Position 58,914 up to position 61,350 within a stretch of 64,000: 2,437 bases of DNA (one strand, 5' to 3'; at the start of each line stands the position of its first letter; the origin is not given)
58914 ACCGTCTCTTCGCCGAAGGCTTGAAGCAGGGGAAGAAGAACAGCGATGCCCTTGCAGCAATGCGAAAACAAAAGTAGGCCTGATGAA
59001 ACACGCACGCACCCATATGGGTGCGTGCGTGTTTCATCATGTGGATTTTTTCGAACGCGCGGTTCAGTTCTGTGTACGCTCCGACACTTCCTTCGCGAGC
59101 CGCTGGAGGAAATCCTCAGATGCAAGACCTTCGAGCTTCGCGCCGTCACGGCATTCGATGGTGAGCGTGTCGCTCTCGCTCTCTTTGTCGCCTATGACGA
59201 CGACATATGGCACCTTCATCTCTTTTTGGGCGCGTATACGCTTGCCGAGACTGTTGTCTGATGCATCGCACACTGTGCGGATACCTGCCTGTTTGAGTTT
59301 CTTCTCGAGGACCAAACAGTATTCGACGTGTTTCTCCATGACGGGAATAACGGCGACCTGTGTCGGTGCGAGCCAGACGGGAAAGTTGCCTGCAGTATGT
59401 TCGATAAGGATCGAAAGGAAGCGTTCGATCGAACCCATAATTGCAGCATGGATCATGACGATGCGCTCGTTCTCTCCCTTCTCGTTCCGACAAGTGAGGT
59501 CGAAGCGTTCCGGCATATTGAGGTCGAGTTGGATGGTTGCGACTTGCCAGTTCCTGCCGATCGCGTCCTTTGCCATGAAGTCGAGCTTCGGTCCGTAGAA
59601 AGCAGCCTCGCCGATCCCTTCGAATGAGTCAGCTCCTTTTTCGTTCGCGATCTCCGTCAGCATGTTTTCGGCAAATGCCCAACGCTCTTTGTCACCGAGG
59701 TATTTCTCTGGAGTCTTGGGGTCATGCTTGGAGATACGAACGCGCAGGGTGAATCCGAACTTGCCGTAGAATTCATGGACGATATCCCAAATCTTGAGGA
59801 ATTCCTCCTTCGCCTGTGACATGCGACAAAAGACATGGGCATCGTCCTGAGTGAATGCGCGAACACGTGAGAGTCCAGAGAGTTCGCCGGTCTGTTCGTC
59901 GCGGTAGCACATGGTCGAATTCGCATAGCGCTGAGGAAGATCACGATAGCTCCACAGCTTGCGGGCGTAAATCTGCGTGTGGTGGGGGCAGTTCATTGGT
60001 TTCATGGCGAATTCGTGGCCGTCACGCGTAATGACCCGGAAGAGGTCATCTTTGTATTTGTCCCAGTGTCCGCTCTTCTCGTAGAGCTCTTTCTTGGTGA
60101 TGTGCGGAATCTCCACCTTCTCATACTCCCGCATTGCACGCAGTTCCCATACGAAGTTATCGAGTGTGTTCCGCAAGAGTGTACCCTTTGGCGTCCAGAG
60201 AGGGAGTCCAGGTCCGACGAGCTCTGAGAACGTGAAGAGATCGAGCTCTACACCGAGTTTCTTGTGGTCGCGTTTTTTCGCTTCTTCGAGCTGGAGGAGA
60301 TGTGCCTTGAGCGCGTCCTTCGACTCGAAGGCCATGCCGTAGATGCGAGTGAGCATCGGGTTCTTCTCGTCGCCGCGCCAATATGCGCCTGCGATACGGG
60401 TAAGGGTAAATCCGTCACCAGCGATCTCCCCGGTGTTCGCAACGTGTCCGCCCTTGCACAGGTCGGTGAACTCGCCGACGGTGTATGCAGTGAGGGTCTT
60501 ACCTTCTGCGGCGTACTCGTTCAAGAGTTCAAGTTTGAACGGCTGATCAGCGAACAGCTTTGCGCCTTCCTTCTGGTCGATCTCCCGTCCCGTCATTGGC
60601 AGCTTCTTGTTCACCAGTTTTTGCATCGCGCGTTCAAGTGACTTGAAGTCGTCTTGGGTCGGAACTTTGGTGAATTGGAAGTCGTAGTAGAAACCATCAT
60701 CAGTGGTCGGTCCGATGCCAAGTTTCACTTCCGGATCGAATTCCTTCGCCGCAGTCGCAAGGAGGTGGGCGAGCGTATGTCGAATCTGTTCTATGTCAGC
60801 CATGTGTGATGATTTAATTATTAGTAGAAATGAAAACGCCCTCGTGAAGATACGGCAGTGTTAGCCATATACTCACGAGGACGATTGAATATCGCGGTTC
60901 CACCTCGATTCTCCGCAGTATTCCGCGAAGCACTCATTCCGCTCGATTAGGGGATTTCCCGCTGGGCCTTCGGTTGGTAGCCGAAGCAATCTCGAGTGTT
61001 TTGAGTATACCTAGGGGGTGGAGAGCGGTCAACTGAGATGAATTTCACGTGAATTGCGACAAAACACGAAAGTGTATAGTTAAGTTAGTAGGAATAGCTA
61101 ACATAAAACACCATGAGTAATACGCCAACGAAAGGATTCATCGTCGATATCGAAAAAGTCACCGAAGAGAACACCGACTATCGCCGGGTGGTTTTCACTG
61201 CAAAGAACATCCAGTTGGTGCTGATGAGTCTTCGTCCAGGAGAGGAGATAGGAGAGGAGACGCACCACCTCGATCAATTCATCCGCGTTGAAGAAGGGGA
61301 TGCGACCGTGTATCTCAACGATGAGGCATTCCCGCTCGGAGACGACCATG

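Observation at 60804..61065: T-box riboswitch-like leader on thrS whose tRNA-binding bulge matches the tRNA-Thr in this window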

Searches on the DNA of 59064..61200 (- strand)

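Call 4: search_rna_families(source=window, start=60700, end=61200, threshold=evalue, max_evalue=10, show_alignments=5)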
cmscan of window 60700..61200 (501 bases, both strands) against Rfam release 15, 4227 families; matches with E-value up to 10: 3.
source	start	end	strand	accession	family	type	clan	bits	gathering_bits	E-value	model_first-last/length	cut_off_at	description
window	60877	60938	-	RF00230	T-box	Cis-reg; leader;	-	36.8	93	1.1e-06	156-216/219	no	T-box leader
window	60814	60922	-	RF02621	BSnc120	Gene; sRNA;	-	16.4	114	0.97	1-88/88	no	Brucella sRNA 120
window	60700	60804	+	RF00226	IRES_n-myc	Cis-reg; IRES;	-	8.6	40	1.3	270-322/322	5'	n-myc internal ribosome entry site (IRES)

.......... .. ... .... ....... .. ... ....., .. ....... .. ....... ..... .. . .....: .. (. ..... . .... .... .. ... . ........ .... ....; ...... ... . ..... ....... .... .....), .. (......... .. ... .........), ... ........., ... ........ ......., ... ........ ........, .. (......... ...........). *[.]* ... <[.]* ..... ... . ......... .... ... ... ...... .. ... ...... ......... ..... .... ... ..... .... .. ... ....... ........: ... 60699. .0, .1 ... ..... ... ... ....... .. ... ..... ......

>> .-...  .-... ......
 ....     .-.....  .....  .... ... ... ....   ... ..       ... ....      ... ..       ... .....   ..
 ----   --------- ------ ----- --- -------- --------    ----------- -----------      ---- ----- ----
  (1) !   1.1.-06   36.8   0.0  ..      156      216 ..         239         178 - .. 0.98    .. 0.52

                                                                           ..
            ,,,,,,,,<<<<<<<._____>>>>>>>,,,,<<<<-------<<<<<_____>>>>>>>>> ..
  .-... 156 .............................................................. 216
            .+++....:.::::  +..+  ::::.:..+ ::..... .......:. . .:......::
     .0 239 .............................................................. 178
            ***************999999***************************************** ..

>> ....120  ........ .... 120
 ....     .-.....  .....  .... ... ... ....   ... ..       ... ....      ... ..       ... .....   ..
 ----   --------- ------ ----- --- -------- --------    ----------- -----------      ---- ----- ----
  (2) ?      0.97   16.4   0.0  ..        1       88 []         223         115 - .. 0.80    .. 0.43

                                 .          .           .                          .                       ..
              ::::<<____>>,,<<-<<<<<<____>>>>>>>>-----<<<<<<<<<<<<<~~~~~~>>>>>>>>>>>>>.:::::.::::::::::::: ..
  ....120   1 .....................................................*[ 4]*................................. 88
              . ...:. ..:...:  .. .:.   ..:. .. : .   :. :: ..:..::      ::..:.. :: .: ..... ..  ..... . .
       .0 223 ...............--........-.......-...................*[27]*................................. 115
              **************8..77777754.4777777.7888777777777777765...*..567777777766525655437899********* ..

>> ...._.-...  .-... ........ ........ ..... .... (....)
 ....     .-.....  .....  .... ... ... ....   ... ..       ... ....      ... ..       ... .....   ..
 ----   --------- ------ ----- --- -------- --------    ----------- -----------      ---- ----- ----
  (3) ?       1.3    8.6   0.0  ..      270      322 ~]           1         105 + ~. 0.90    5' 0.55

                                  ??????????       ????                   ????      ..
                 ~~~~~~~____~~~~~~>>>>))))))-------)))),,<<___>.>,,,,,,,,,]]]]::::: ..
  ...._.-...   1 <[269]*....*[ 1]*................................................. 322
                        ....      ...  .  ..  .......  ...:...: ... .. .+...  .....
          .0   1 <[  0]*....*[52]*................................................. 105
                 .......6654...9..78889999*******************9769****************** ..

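Call 57: search_rna_families(source=L074, start=2300, end=3000, threshold=evalue, max_evalue=0.001, show_alignments=1)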
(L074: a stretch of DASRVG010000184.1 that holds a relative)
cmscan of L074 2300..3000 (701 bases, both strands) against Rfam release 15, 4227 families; matches with E-value up to 0.001: 1.
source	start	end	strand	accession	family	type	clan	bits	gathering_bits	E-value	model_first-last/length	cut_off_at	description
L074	2524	2730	+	RF00230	T-box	Cis-reg; leader;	-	108.7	93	4.9e-25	1-219/219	no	T-box leader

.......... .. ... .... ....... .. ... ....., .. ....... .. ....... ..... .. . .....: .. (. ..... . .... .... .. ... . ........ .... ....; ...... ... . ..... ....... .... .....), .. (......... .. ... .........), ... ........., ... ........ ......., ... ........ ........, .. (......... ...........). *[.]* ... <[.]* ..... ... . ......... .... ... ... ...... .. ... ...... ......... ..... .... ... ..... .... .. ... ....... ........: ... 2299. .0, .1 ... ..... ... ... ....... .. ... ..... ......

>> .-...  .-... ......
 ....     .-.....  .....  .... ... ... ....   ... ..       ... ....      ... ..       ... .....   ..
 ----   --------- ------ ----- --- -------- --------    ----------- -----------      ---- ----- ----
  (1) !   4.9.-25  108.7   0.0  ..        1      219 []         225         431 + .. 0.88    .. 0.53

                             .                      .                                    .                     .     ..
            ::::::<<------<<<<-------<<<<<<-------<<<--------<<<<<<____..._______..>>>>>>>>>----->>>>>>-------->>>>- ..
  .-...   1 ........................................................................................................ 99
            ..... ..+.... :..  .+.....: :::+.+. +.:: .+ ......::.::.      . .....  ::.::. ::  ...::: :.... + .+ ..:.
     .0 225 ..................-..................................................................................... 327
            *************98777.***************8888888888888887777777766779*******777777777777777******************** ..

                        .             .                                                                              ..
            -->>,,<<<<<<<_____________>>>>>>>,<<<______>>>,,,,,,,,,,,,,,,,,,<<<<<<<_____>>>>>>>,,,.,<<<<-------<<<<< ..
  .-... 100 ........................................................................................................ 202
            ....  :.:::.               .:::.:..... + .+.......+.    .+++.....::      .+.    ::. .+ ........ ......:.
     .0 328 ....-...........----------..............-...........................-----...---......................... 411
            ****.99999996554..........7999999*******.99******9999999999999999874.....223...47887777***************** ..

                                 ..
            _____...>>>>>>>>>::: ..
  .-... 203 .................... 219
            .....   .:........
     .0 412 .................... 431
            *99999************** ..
